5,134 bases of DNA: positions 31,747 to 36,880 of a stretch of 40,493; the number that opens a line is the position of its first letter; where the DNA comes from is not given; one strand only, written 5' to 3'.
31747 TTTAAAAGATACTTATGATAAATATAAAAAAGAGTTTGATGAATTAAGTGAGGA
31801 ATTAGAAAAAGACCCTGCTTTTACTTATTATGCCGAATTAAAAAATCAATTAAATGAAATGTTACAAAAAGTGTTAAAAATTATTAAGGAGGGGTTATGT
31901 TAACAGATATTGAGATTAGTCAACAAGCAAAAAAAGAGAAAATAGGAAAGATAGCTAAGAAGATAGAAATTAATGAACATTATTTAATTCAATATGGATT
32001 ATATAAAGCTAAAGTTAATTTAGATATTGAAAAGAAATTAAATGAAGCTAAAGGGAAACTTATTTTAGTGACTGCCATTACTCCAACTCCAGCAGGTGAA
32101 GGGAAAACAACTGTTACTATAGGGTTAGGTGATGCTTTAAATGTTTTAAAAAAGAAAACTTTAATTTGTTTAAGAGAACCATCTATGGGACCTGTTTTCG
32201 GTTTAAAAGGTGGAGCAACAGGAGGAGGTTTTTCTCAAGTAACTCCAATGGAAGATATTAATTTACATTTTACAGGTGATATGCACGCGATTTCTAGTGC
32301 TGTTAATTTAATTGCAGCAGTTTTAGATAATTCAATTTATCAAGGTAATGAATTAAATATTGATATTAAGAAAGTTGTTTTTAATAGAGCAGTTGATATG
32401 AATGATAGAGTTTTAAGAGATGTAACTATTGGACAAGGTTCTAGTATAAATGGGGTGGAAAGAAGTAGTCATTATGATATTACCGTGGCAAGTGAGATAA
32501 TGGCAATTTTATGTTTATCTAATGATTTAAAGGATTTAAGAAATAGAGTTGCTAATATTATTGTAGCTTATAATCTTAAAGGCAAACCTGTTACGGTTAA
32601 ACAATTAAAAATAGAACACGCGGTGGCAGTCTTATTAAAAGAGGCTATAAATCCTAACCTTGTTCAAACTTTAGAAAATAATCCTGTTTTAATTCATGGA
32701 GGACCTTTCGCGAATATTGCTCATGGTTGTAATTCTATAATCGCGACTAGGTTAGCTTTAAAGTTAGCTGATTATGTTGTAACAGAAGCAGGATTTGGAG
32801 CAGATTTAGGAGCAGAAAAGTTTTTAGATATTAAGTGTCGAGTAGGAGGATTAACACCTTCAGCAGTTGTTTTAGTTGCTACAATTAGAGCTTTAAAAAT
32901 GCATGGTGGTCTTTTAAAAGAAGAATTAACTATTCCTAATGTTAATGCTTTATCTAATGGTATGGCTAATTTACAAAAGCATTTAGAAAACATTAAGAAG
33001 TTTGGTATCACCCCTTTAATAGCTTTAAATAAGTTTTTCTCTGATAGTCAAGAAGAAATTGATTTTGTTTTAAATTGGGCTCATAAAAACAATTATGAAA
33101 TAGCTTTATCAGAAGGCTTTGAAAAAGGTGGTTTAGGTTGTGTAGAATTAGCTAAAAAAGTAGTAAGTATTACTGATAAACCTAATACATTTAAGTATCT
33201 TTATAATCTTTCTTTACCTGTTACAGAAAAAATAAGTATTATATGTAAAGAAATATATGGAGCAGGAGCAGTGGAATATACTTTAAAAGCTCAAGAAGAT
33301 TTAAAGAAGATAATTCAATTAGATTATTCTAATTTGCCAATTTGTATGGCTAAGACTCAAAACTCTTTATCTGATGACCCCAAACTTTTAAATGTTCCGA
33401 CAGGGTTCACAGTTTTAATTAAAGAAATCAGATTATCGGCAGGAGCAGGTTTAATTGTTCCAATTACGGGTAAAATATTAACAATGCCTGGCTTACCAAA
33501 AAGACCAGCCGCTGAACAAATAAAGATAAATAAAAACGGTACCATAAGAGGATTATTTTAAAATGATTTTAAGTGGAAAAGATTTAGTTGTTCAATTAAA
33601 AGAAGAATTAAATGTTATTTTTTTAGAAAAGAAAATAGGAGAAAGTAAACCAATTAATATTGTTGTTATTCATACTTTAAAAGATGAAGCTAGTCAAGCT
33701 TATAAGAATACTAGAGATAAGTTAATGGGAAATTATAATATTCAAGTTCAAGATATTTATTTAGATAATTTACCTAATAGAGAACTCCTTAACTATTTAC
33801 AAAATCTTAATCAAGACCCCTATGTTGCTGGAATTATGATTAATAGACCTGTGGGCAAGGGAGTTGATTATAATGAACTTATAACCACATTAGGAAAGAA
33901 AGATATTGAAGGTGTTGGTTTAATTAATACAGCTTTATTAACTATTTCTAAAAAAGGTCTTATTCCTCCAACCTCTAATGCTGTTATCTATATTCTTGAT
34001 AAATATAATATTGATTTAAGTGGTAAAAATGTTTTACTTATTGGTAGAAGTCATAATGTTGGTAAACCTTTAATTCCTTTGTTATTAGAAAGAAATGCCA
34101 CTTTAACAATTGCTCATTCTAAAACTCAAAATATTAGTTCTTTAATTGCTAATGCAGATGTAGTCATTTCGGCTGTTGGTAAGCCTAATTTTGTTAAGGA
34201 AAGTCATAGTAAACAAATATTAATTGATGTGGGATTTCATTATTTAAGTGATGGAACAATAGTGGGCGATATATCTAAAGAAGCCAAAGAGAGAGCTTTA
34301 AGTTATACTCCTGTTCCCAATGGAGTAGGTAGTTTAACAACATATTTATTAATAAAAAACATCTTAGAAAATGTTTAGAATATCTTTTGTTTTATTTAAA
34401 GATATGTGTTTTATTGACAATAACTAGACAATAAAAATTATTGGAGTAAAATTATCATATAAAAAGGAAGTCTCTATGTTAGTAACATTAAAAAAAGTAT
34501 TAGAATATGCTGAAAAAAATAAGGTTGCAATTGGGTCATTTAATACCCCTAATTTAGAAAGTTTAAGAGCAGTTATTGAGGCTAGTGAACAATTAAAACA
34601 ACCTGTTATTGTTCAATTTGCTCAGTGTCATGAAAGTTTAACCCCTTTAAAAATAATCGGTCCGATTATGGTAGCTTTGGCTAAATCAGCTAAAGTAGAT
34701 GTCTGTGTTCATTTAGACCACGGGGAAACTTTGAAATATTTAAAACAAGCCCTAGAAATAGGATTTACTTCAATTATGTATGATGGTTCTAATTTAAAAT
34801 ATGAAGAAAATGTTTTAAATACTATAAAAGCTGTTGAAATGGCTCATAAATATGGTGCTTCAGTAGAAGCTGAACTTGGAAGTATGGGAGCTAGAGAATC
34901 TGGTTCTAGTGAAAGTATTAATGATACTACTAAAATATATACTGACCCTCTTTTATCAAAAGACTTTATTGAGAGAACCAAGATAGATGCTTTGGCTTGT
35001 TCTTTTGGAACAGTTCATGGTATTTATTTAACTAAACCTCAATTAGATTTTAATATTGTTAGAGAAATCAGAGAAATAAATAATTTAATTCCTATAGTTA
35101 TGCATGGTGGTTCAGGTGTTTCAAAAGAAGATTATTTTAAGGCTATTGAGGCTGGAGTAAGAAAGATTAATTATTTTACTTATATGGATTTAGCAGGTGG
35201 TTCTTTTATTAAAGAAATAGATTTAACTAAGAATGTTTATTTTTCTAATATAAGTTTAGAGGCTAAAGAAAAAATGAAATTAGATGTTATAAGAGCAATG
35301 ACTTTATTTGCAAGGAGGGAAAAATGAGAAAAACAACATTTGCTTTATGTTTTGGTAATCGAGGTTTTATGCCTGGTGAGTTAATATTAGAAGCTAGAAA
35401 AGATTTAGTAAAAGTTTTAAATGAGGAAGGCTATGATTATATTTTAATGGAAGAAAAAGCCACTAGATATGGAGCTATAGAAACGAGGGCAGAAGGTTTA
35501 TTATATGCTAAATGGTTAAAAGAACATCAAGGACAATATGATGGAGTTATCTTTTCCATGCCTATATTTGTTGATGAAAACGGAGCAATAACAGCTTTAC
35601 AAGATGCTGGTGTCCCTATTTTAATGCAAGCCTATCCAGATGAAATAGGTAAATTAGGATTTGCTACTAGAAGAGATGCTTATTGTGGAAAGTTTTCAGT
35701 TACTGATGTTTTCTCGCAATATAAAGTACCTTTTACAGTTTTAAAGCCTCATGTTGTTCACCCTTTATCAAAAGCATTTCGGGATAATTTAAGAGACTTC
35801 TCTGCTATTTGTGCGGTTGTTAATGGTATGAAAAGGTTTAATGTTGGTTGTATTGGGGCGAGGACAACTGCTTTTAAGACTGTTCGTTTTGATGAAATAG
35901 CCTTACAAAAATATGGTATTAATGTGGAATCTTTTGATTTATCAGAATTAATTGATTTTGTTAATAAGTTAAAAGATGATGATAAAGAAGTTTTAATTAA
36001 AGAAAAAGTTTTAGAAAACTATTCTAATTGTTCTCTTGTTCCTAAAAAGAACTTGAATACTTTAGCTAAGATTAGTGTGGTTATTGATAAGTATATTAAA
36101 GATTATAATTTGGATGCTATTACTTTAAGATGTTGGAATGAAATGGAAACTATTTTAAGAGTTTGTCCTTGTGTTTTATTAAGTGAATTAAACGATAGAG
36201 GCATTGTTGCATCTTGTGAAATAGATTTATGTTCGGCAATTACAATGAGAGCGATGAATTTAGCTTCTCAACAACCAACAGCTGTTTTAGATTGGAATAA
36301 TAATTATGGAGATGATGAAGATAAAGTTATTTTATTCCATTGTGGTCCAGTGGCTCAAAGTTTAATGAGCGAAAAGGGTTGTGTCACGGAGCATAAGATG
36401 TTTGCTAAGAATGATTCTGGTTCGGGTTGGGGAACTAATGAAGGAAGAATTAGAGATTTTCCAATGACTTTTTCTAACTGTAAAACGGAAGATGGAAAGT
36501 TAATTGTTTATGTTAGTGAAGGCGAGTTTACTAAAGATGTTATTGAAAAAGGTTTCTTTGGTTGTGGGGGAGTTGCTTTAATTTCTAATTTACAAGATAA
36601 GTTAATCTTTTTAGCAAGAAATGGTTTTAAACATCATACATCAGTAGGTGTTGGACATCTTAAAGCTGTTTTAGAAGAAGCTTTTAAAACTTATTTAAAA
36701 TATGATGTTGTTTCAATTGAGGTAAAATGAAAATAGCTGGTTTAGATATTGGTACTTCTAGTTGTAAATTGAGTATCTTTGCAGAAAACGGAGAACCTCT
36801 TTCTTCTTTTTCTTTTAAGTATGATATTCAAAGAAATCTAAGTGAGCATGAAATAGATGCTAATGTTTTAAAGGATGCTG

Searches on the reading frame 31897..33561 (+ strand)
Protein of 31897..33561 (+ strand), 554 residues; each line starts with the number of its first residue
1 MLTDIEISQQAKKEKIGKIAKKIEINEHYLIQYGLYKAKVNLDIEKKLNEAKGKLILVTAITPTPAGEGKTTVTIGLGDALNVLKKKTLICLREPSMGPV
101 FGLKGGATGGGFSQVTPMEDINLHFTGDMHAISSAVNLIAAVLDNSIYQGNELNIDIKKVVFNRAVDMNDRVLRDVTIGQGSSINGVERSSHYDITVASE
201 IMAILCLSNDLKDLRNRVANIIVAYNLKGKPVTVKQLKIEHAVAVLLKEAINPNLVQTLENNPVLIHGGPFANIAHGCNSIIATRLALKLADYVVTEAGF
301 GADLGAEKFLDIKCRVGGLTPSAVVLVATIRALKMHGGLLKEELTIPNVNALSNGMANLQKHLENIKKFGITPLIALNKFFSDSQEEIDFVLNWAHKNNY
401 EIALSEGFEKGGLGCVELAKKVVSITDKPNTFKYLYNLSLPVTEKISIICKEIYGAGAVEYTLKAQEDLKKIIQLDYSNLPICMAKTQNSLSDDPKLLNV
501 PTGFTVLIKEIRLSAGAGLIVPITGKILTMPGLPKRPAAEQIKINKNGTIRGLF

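Call 6: search_protein_families(library=pfam, proteins=[window:31897-33561:+], max_evalue=0.001)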
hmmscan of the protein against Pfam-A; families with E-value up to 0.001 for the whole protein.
window:31897-33561:+ (554 aa): 1 family
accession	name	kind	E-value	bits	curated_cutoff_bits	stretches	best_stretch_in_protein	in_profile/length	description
PF01268.25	FTHFS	-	6.9e-257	853.6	27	1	3-554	2-556/556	Formate--tetrahydrofolate ligase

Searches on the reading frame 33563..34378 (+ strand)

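Call 10: search_protein_families(library=pfam, proteins=[window:33563-34378:+], max_evalue=0.001)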
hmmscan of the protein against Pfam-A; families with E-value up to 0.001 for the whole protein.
window:33563-34378:+ (271 aa): 2 families
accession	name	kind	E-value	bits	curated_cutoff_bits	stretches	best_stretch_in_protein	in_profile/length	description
PF02882.25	THF_DHG_CYH_C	-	1.8e-45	154.5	27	1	121-270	3-155/160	Tetrahydrofolate dehydrogenase/cyclohydrolase, NAD(P)-binding domain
PF00763.28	THF_DHG_CYH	-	3.5e-12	47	32.8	1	3-114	1-113/115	Tetrahydrofolate dehydrogenase/cyclohydrolase, catalytic domain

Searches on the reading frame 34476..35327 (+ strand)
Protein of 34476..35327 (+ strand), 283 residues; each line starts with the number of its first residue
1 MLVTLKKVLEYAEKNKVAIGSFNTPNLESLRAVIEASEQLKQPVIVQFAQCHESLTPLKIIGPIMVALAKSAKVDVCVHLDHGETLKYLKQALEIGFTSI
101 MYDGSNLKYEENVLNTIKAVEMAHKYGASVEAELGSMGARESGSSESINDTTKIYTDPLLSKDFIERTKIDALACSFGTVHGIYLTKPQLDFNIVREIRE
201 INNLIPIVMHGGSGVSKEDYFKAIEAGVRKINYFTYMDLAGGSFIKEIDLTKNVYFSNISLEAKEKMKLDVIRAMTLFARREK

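Call 10: search_protein_families(library=pfam, proteins=[window:34476-35327:+], max_evalue=0.001)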
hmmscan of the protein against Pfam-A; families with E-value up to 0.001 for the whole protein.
window:34476-35327:+ (283 aa): 1 family
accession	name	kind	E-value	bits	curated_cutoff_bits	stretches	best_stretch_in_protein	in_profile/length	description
PF01116.26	F_bP_aldolase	-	6.9e-83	278.8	25.5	1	3-281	1-275/277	Fructose-bisphosphate aldolase class-II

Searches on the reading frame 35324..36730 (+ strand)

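Call 10: search_protein_families(library=pfam, proteins=[window:35324-36730:+], max_evalue=0.001)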
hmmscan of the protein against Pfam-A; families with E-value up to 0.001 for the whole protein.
window:35324-36730:+ (468 aa): 1 family
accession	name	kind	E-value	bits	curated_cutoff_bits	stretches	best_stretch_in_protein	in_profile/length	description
PF02952.23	Fucose_iso_C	-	9.8e-11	41.9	29.3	1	337-464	1-141/143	L-fucose isomerase, C-terminal domain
